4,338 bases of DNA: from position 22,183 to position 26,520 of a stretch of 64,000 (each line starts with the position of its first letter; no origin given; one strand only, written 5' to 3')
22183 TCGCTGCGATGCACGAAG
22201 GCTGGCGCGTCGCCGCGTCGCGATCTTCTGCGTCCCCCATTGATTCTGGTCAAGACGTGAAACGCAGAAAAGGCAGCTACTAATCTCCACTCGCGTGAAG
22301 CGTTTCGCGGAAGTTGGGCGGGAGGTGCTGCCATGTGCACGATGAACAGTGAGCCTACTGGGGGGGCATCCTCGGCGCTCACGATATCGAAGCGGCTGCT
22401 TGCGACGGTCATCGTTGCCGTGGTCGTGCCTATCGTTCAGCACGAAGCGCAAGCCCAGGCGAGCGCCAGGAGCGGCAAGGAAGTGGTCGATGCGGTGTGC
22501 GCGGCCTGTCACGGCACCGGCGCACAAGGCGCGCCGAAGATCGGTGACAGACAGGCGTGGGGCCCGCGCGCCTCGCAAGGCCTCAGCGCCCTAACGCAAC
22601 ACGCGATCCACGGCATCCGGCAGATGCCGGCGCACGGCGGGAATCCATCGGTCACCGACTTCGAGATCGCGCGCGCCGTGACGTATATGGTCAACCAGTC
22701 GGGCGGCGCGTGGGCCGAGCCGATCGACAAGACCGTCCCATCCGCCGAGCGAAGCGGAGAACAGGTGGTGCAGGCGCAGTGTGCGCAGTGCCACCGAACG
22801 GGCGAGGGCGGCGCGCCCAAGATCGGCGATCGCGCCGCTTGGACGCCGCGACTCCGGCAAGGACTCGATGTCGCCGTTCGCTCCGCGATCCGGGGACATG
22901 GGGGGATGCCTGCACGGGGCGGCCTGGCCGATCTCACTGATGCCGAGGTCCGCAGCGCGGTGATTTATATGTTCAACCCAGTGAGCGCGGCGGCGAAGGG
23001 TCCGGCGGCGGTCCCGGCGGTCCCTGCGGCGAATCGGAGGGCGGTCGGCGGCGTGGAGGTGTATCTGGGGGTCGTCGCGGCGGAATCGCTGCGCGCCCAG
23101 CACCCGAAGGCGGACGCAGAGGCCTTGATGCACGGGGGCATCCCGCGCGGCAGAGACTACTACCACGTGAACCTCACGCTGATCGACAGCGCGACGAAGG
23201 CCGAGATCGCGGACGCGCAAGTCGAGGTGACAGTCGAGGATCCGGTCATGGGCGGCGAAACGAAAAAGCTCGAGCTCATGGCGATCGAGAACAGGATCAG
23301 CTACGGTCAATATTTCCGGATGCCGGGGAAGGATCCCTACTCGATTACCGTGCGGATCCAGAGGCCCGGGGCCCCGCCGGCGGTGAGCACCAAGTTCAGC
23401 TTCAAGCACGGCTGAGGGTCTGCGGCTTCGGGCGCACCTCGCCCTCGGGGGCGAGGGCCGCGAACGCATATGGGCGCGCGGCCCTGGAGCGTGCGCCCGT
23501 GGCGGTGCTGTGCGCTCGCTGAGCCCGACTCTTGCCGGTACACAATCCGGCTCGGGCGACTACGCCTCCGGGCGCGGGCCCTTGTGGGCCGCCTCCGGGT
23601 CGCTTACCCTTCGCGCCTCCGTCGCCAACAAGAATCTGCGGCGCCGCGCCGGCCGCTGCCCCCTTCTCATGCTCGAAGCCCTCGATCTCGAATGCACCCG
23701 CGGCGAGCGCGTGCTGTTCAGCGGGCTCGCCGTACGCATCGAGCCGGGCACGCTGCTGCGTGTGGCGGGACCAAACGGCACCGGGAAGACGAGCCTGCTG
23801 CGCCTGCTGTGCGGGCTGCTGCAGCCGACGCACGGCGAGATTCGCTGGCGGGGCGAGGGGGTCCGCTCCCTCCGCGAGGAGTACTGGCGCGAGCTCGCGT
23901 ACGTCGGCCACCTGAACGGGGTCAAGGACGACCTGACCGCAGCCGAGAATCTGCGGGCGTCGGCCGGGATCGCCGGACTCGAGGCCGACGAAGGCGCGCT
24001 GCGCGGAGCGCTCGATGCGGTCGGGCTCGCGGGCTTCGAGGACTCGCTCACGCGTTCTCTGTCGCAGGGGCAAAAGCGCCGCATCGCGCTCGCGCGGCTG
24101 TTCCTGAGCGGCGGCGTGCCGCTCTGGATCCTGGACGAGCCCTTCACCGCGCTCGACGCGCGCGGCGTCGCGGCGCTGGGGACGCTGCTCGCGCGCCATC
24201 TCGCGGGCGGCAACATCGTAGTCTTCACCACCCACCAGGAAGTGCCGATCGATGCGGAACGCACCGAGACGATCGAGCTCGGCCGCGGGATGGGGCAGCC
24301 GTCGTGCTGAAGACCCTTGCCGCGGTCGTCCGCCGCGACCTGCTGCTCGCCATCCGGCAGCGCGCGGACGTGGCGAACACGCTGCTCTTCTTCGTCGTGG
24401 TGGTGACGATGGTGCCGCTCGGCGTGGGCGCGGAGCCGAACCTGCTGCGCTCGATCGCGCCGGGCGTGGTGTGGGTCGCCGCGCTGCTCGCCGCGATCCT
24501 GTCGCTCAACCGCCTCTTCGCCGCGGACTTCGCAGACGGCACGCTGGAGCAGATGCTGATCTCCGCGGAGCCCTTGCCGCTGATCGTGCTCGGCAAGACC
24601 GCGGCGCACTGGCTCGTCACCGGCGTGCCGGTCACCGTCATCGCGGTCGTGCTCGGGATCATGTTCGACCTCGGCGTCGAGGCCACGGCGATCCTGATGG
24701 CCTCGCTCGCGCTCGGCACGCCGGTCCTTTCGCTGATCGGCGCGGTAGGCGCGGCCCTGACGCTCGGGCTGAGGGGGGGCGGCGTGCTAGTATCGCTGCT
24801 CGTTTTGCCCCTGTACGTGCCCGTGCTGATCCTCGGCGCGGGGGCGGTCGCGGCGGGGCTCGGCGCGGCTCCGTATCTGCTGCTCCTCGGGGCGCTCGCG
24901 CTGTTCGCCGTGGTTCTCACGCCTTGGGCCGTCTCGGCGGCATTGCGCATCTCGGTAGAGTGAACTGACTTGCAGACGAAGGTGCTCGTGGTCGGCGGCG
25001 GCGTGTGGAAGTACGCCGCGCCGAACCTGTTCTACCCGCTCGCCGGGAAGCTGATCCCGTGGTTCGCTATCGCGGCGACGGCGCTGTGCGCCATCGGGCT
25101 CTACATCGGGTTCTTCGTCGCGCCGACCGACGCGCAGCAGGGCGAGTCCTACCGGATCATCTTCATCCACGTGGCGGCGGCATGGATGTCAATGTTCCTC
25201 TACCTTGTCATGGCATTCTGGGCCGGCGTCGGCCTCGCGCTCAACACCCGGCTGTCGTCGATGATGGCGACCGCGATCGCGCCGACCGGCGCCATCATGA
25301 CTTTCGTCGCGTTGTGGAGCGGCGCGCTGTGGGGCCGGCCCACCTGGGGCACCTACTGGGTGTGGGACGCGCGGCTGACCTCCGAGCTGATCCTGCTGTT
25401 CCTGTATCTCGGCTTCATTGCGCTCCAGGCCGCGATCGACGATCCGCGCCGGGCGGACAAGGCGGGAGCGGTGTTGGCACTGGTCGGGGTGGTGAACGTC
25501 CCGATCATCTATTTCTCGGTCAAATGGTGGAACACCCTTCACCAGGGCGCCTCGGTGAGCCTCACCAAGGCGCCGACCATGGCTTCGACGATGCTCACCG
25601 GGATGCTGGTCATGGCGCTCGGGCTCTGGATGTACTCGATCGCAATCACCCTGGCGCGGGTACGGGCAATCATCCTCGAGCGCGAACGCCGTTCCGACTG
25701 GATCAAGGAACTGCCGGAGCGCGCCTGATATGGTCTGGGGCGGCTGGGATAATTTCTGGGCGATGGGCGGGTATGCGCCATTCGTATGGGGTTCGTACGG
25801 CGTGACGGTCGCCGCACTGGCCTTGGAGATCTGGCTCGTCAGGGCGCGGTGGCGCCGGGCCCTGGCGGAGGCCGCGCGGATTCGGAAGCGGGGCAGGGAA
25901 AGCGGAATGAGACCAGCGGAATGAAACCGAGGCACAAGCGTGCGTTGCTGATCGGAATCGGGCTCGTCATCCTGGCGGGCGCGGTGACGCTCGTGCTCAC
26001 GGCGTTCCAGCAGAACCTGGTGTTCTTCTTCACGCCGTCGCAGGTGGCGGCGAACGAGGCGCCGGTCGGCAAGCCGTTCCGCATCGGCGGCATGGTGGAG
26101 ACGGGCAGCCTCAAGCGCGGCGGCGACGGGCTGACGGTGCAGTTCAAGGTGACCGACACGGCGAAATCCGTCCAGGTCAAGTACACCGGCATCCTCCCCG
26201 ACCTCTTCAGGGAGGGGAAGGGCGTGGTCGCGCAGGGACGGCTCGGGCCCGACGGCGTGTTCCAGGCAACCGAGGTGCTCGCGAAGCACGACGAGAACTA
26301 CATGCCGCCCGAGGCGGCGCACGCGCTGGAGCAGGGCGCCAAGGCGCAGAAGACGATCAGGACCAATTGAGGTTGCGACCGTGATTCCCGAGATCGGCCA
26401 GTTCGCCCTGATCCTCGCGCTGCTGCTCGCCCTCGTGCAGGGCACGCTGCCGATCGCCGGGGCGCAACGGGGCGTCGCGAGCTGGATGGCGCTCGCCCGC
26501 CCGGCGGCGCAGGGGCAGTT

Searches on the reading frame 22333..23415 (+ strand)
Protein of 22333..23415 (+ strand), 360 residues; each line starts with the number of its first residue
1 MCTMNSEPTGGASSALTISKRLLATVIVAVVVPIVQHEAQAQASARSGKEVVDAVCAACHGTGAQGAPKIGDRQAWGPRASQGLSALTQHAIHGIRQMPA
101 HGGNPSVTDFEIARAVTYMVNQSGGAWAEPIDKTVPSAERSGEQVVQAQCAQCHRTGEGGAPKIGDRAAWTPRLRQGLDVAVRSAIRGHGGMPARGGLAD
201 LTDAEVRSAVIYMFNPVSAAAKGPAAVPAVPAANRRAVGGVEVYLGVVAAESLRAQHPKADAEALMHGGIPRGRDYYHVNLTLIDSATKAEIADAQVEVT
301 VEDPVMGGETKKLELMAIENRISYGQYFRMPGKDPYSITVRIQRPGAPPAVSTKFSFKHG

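Call 4: search_protein_families(library=pfam, proteins=[window:22333-23415:+], max_evalue=0.01)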
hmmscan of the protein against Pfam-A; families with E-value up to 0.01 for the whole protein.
window:22333-23415:+ (360 aa): 2 families
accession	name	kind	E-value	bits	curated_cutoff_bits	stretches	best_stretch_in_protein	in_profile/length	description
PF13442.11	Cytochrome_CBB3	-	1.9e-30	105.4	27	2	139-213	3-68/68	Cytochrome C oxidase, cbb3-type, subunit III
PF00034.26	Cytochrom_C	-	7.4e-16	59.7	21.3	2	47-121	3-88/90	Cytochrome c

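Call 5: search_protein_families(library=ncbifam, proteins=[window:22333-23415:+], max_evalue=0.01)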
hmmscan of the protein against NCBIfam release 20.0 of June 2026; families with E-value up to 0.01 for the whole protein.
window:22333-23415:+ (360 aa): 12 families
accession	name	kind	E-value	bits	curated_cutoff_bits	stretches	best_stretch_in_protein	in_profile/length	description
NF045930.1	Cytc6PetJCyano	equivalog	2e-11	43.8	135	1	22-127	4-110/110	cytochrome c6 PetJ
NF050122.1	bc1_QcrC_actin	exception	1.9e-09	37.2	200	1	23-213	17-208/253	cytochrome bc1 complex diheme cytochrome c subunit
TIGR00782.1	ccoP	equivalog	4.5e-08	32.7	179.95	1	35-163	96-227/285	cytochrome-c oxidase, cbb3-type subunit III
NF045774.1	cytochro_C551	exception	1.6e-05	24.8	118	0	39-67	33-61/110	cytochrome c551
TIGR02603.1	CxxCH_TIGR02603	domain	4.3e-05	23.5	68.15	0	45-68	3-26/134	putative heme-binding domain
NF011054.0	PRK14486.1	equivalog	0.00021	20.9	447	1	35-122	205-290/294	putative bifunctional cbb3-type cytochrome c oxidase subunit II/cytochrome c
NF045773.1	cytochro_C550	exception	0.00073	19.5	125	0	39-67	43-71/118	cytochrome c550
NF052246.1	SorB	equivalog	0.00079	19.5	93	0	39-62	11-34/80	SorB family sulfite dehydrogenase c-type cytochrome subunit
TIGR03153.1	cytochr_NrfH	equivalog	0.0014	18.7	134.2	0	137-156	92-111/138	cytochrome c nitrite reductase small subunit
NF041895.1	choice_anch_V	domain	0.0019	18.3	42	0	35-69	5-40/150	choice-of-anchor V domain-containing protein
TIGR03908.1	QH_alpha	equivalog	0.0036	15.9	274.35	0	138-165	4-32/510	quinohemoprotein amine dehydrogenase subunit alpha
TIGR03045.1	PS_II_C550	equivalog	0.0044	16.7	177.75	0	140-158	52-70/159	photosystem II cytochrome c-550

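Call 79: search_solved_structures(query=window:22333-23415:+, max_evalue=0.001)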
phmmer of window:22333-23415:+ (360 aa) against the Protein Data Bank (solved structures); distinct sequences matched with E-value up to 0.001: 24.
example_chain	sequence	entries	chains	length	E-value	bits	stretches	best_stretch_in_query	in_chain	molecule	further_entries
4j20_A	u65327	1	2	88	8.6e-21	77.8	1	45-123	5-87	Cytochrome c-555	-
2zon_G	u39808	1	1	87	2.5e-16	63.1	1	139-215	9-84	cytochrome c551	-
8hn3_A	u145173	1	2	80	3.1e-16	62.8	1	47-121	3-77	Cytochrome c-556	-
8smr_L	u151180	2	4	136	7.2e-15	58.3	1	41-119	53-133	Cytochrome C5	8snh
5b6q_A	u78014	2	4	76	1.9e-14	56.9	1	141-213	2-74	Soluble cytochrome cA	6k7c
1cc5_A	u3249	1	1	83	2.3e-12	50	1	45-116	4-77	CYTOCHROME C5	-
1kx2_A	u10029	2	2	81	9.1e-11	44.8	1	142-213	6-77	mono-heme c-type cytochrome ScyA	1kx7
8hcr_C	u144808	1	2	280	8.6e-07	31.7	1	15-175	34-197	Cytochrome bc1 complex cytochrome c subunit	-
7e1v_O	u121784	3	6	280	8.6e-07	31.7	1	15-175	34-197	Cytochrome bc1 complex cytochrome c subunit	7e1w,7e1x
1gks_A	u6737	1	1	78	4.4e-06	29.4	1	149-214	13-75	CYTOCHROME C551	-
6hwh_M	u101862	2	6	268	1e-05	28.2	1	35-219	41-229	Cytochrome bc1 complex cytochrome c subunit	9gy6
6adq_C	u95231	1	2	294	1.1e-05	28.1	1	35-219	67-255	Cytochrome bc1 complex cytochrome c subunit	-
8ovc_O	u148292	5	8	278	1.1e-05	28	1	35-219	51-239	Cytochrome bc1 complex cytochrome c subunit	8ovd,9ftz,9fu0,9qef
7rh5_O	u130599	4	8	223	4e-05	26.2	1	43-219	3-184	Cytochrome bc1 complex cytochrome c subunit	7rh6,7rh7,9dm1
8snh_G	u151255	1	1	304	0.00013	24.6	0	41-101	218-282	Cbb3-type cytochrome c oxidase subunit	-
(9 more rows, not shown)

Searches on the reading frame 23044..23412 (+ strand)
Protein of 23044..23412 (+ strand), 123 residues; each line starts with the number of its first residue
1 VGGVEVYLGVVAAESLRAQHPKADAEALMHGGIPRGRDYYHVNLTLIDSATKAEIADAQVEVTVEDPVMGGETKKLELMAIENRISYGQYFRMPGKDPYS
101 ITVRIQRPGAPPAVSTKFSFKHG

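Call 61: search_protein_families(library=pfam, proteins=[window:23044-23412:+], max_evalue=1)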
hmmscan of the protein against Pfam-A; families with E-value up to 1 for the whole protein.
seq(123 aa): 3 families
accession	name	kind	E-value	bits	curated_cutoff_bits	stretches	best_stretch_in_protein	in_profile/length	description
PF07392.17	P19Arf_N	-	0.064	14.2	25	1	100-114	3-17/51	Cyclin-dependent kinase inhibitor 2a p19Arf N-terminus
PF10634.15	Iron_transport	-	0.067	13.8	21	1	60-110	69-120/150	Fe2+ transport protein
PF13115.11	YtkA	-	0.078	14.1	25.9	1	48-95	28-78/85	YtkA-like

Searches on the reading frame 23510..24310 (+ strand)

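Call 16: search_protein_families(library=pfam, proteins=[window:23510-24310:+], max_evalue=0.001)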
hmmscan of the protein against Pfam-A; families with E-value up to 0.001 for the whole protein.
window:23510-24310:+ (266 aa): 3 families
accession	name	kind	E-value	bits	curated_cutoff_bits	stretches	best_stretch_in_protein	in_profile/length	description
PF00005.33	ABC_tran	-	7.3e-26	91.8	25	1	72-212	3-136/137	ABC transporter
PF13304.12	AAA_21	-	4.5e-08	34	27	0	182-243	236-299/304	AAA domain, putative AbiEii toxin, Type IV TA system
PF02463.25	SMC_N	-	7.4e-06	26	40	0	183-253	136-209/220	RecF/RecN/SMC N terminal domain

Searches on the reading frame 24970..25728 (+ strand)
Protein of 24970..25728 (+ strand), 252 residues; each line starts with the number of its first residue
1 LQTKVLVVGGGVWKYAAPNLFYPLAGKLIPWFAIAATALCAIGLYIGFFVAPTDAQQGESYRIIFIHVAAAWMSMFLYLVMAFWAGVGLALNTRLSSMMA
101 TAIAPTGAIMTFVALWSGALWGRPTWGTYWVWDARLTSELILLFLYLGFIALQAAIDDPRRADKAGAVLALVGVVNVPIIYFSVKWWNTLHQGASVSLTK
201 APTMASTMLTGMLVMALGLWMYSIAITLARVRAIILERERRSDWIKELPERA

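Call 16: search_protein_families(library=pfam, proteins=[window:24970-25728:+], max_evalue=0.001)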
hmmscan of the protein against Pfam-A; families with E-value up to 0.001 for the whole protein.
window:24970-25728:+ (252 aa): 1 family
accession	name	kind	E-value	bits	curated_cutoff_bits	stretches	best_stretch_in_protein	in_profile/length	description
PF01578.25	Cytochrom_C_asm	-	1.4e-35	123.3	29.9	1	13-191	2-212/212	Cytochrome C assembly protein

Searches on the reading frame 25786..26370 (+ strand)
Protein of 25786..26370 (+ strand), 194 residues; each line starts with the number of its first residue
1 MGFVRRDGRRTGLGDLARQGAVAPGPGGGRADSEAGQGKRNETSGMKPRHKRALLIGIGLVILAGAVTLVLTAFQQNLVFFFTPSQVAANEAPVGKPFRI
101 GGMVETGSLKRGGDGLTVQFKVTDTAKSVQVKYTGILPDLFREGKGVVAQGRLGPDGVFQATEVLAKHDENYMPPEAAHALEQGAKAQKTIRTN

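Call 16: search_protein_families(library=pfam, proteins=[window:25786-26370:+], max_evalue=0.001)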
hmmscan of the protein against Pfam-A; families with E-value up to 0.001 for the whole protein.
window:25786-26370:+ (194 aa): 1 family
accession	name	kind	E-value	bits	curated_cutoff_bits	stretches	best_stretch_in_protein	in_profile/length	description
PF03100.22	CcmE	-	5.3e-39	133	24.6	1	79-175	2-99/99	CcmE domain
